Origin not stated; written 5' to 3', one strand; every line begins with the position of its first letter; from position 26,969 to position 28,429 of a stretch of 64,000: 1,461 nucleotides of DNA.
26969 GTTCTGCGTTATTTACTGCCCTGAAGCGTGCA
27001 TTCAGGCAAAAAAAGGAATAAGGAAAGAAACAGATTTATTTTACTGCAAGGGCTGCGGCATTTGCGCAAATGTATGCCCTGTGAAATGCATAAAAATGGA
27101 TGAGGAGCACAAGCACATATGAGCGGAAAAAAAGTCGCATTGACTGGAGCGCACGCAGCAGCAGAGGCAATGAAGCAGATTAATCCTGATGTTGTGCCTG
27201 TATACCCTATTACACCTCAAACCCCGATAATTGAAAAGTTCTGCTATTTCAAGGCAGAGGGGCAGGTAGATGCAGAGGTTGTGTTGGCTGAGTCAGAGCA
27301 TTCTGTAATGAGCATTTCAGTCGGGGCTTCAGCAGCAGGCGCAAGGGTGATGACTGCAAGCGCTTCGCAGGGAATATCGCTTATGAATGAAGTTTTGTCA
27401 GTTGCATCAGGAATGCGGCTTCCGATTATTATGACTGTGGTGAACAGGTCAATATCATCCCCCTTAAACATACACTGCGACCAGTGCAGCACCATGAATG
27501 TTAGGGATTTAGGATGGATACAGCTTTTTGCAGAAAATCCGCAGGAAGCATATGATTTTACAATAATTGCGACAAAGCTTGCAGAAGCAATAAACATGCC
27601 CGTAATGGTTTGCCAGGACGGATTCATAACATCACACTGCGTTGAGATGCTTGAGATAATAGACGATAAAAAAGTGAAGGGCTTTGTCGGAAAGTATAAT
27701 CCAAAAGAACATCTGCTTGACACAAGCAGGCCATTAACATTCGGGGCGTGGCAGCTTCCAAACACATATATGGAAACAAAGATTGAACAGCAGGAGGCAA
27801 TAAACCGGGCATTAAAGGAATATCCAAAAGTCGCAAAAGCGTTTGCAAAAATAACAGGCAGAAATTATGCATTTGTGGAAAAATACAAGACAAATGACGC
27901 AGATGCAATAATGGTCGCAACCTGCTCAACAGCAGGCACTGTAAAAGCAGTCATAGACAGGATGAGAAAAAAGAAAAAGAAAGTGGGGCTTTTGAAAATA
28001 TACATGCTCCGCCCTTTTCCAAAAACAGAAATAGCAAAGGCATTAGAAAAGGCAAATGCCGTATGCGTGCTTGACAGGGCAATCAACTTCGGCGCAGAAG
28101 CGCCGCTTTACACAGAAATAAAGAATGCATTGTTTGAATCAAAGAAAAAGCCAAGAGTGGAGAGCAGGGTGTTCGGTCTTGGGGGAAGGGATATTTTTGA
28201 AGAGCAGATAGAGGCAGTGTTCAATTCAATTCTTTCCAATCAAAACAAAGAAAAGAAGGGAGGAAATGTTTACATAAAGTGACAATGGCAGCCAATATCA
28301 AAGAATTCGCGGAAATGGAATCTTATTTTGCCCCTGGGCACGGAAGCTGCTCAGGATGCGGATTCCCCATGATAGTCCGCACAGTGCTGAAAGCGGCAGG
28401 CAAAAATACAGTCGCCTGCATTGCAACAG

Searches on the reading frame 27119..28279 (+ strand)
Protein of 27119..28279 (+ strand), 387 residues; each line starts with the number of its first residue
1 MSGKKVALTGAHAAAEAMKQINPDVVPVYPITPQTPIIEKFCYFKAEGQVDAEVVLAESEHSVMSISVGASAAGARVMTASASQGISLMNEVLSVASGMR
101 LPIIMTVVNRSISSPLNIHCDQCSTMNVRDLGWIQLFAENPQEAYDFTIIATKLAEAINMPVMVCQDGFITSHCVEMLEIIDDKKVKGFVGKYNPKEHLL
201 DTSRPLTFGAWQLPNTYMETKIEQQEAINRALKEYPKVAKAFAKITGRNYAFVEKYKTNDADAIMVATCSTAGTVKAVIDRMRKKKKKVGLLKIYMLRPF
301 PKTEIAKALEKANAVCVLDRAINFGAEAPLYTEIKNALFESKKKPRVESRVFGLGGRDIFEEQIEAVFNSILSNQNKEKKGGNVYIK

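Call 66: search_protein_families(library=pfam, proteins=[window:27119-28279:+], max_evalue=0.00001)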
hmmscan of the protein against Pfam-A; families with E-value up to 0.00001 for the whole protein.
window:27119-28279:+ (387 aa): 2 families
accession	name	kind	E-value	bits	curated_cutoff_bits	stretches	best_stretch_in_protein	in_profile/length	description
PF01855.24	POR_N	-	8.3e-70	235.5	27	1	16-234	1-225/231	Pyruvate flavodoxin/ferredoxin oxidoreductase, thiamine diP-bdg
PF17147.9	PFOR_II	-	4.4e-28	98.1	27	1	261-363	1-101/102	Pyruvate:ferredoxin oxidoreductase core domain II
